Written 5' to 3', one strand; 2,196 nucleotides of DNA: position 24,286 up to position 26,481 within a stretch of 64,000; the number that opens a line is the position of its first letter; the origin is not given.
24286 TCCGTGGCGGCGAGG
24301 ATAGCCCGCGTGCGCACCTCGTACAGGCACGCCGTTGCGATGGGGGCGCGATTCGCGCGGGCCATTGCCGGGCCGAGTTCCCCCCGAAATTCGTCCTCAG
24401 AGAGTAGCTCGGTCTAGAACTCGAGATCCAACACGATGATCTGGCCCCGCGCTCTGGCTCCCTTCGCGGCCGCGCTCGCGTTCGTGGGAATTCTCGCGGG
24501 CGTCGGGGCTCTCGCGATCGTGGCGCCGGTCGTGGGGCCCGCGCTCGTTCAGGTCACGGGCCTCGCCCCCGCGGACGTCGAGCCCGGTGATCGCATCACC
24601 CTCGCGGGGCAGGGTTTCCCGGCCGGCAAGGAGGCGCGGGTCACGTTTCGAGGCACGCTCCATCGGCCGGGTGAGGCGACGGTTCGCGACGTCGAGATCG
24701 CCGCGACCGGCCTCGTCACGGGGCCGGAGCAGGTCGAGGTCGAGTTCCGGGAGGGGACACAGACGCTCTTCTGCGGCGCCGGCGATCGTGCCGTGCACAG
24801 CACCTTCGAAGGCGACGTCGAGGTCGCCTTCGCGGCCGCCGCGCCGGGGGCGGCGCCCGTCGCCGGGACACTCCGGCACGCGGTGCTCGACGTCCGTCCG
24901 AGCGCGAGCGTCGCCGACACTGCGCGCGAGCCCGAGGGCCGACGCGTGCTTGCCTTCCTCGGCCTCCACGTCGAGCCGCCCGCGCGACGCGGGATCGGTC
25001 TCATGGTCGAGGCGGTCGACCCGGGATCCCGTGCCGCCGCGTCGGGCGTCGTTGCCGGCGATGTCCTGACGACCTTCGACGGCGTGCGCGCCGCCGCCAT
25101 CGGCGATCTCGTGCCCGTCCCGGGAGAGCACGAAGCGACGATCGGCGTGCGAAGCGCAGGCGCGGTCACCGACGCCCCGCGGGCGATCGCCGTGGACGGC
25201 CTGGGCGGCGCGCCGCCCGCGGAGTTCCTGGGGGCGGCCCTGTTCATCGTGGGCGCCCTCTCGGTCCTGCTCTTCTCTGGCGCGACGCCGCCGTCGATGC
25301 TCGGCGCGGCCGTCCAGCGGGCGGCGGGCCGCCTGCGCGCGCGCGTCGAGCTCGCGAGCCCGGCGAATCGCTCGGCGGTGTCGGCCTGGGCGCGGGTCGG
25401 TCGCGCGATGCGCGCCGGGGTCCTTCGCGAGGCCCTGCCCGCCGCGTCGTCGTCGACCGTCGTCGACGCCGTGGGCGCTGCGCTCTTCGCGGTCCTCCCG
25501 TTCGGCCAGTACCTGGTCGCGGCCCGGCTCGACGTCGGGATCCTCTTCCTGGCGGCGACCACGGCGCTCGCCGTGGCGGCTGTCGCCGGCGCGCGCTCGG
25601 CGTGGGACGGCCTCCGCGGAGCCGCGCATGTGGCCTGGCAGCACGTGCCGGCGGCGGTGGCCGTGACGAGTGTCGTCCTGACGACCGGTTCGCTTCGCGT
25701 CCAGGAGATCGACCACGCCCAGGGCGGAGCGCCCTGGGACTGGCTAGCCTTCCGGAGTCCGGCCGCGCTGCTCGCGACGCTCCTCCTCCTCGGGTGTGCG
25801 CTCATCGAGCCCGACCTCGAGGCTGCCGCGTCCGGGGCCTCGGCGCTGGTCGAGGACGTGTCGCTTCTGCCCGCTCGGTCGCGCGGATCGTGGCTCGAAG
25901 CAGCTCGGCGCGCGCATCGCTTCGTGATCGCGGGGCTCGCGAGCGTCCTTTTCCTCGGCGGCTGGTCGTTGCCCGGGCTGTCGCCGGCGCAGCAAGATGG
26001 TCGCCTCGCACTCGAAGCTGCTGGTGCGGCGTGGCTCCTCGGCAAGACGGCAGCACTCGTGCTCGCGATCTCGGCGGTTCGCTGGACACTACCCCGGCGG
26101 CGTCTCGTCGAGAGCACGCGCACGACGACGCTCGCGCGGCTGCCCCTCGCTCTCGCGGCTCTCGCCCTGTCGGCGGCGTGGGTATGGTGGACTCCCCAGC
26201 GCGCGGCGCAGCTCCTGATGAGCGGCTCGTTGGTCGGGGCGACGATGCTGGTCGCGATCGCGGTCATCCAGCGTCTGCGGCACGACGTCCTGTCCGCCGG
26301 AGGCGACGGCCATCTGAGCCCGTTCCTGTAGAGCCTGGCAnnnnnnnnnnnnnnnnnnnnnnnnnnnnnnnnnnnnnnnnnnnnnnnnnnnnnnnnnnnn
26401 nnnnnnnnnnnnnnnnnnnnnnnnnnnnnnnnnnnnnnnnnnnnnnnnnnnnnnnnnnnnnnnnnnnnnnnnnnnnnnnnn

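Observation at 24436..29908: Stand-alone NuoH/NuoL/NuoM-like membrane trio with added PDZ and Ig-like domains and apparently substituted proton-pathway residues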

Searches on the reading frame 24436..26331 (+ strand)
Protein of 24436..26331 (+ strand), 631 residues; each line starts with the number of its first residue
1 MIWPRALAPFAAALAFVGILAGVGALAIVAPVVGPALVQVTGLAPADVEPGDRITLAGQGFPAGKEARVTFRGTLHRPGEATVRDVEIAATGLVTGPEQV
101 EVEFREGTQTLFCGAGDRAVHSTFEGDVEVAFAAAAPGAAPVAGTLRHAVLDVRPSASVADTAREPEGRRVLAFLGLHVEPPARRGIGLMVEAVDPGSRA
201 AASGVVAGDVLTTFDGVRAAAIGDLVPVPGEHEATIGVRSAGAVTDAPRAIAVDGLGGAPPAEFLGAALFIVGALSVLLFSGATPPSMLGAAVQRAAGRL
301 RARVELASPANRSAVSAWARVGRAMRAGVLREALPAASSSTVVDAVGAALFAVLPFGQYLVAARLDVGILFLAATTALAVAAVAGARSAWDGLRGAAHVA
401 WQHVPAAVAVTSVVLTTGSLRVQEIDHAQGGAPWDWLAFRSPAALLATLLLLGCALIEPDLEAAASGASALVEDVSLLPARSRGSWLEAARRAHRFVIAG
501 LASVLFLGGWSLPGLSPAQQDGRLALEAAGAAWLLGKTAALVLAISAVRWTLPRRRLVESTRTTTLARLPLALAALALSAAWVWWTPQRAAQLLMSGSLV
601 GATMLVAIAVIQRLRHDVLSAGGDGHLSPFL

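Call 6: search_protein_families(library=pfam, proteins=[window:24436-26331:+], max_evalue=1)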
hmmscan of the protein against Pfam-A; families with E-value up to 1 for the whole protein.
window:24436-26331:+ (631 aa): 4 families
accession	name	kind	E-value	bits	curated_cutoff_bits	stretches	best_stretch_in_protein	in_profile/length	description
PF00146.26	NADHdh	-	2.3e-19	70.3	27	1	348-579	80-297/298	NADH dehydrogenase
PF17820.7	PDZ_6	-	0.00031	20.9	27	1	191-218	2-29/54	PDZ domain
PF13180.12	PDZ_2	-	0.01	16.5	27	1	175-227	3-52/80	PDZ domain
PF00595.29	PDZ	-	0.15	12.9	23.2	1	175-222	12-60/81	PDZ domain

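Call 7: search_protein_families(library=ncbifam, proteins=[window:24436-26331:+], max_evalue=1)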
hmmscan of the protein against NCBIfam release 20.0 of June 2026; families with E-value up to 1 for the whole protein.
window:24436-26331:+ (631 aa): 9 families
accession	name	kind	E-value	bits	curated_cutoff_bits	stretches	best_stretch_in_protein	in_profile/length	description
NF004741.0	PRK06076.1-2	equivalog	3.3e-13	49.5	305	2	493-585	254-335/337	NADH-quinone oxidoreductase subunit NuoH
NF004745.0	PRK06076.1-6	equivalog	1.1e-12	47.9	450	1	348-586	96-336/341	NADH-quinone oxidoreductase subunit NuoH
NF040610.1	F420_dehyd_FpoH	exception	6.9e-12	45.4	475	1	357-579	110-332/339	F420H2 dehydrogenase subunit FpoH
NF004742.0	PRK06076.1-3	equivalog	1.8e-10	40.6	531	2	494-584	265-349/356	NADH-quinone oxidoreductase subunit NuoH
NF004744.0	PRK06076.1-5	equivalog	6.9e-09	35.3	542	1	351-587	114-367/372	NADH-quinone oxidoreductase subunit NuoH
NF004740.0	PRK06076.1-1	equivalog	6.9e-07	29.1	399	2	350-430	97-184/325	NADH-quinone oxidoreductase subunit NuoH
NF004743.0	PRK06076.1-4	equivalog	0.00017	20.6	494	1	361-611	119-368/433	NADH-quinone oxidoreductase subunit NuoH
NF041199.1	trx7_PDZ_seleno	equivalog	0.01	14.7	300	1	188-226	204-242/390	Trx7/PDZ domain-containing (seleno)protein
TIGR02037.1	degP_htrA_DO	subfamily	0.09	11.7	416.2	1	188-225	260-297/434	Do family serine endopeptidase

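Call 9: find_encoding_contigs(protein=window:24436-26331:+, flank=10000, max_places=6)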
Protein window:24436-26331:+ (631 aa): 1 contig read that carries it; 1 place shown.
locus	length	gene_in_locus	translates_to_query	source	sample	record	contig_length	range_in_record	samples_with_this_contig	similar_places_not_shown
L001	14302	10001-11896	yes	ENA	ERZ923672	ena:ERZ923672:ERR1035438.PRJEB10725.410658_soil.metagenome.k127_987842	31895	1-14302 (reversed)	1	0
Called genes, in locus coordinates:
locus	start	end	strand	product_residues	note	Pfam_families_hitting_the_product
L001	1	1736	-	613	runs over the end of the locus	PF02412:TSP_3 (faint), PF00691:OmpA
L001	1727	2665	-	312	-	PF11999:Ice_binding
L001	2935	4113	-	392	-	PF00108:Thiolase_N, PF02803:Thiolase_C, PF22691:Thiolase_C_1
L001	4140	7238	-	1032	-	PF00106:adh_short, PF08659:KR, PF13561:adh_short_C2, PF22622:MFE-2_hydrat-2_N, PF01575:MaoC_dehydratas, PF02036:SCP2, PF14864:Alkyl_sulf_C (faint), PF02036:SCP2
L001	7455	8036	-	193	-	-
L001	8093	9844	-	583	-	-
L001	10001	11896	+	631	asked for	PF00146:NADHdh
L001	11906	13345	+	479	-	-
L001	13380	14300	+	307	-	?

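Call 10: search_solved_structures(query=window:24436-26331:+, show_alignments=3, max_evalue=0.001)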
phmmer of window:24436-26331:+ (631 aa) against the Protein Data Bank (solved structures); distinct sequences matched with E-value up to 0.001: 8.
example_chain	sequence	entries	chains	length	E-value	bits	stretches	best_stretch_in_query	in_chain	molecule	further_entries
7wff_A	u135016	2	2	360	5e-13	51.7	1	350-581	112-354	NAD(P)H-quinone oxidoreductase subunit 1, chloroplastic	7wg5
9grx_A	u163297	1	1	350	2.4e-09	39.5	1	351-579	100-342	NAD(P)H-quinone oxidoreductase subunit 1, chloroplastic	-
7eu3_A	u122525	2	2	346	4.1e-09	38.8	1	349-581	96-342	NAD(P)H-quinone oxidoreductase subunit 1, chloroplastic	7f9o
8qby_H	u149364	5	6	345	2.8e-06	29.4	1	349-571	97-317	NADH-quinone oxidoreductase subunit H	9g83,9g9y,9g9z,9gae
7ar7_H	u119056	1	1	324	7e-05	24.8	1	348-576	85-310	NADH-ubiquinone oxidoreductase chain 1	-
7aqq_H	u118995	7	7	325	7.1e-05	24.8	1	348-576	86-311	NADH-ubiquinone oxidoreductase chain 1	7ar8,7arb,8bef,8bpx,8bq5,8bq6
7a23_H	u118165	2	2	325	0.00023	23.1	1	348-576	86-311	Nad1m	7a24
4he8_H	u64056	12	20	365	0.0007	21.5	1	356-516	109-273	NADH-quinone oxidoreductase subunit 8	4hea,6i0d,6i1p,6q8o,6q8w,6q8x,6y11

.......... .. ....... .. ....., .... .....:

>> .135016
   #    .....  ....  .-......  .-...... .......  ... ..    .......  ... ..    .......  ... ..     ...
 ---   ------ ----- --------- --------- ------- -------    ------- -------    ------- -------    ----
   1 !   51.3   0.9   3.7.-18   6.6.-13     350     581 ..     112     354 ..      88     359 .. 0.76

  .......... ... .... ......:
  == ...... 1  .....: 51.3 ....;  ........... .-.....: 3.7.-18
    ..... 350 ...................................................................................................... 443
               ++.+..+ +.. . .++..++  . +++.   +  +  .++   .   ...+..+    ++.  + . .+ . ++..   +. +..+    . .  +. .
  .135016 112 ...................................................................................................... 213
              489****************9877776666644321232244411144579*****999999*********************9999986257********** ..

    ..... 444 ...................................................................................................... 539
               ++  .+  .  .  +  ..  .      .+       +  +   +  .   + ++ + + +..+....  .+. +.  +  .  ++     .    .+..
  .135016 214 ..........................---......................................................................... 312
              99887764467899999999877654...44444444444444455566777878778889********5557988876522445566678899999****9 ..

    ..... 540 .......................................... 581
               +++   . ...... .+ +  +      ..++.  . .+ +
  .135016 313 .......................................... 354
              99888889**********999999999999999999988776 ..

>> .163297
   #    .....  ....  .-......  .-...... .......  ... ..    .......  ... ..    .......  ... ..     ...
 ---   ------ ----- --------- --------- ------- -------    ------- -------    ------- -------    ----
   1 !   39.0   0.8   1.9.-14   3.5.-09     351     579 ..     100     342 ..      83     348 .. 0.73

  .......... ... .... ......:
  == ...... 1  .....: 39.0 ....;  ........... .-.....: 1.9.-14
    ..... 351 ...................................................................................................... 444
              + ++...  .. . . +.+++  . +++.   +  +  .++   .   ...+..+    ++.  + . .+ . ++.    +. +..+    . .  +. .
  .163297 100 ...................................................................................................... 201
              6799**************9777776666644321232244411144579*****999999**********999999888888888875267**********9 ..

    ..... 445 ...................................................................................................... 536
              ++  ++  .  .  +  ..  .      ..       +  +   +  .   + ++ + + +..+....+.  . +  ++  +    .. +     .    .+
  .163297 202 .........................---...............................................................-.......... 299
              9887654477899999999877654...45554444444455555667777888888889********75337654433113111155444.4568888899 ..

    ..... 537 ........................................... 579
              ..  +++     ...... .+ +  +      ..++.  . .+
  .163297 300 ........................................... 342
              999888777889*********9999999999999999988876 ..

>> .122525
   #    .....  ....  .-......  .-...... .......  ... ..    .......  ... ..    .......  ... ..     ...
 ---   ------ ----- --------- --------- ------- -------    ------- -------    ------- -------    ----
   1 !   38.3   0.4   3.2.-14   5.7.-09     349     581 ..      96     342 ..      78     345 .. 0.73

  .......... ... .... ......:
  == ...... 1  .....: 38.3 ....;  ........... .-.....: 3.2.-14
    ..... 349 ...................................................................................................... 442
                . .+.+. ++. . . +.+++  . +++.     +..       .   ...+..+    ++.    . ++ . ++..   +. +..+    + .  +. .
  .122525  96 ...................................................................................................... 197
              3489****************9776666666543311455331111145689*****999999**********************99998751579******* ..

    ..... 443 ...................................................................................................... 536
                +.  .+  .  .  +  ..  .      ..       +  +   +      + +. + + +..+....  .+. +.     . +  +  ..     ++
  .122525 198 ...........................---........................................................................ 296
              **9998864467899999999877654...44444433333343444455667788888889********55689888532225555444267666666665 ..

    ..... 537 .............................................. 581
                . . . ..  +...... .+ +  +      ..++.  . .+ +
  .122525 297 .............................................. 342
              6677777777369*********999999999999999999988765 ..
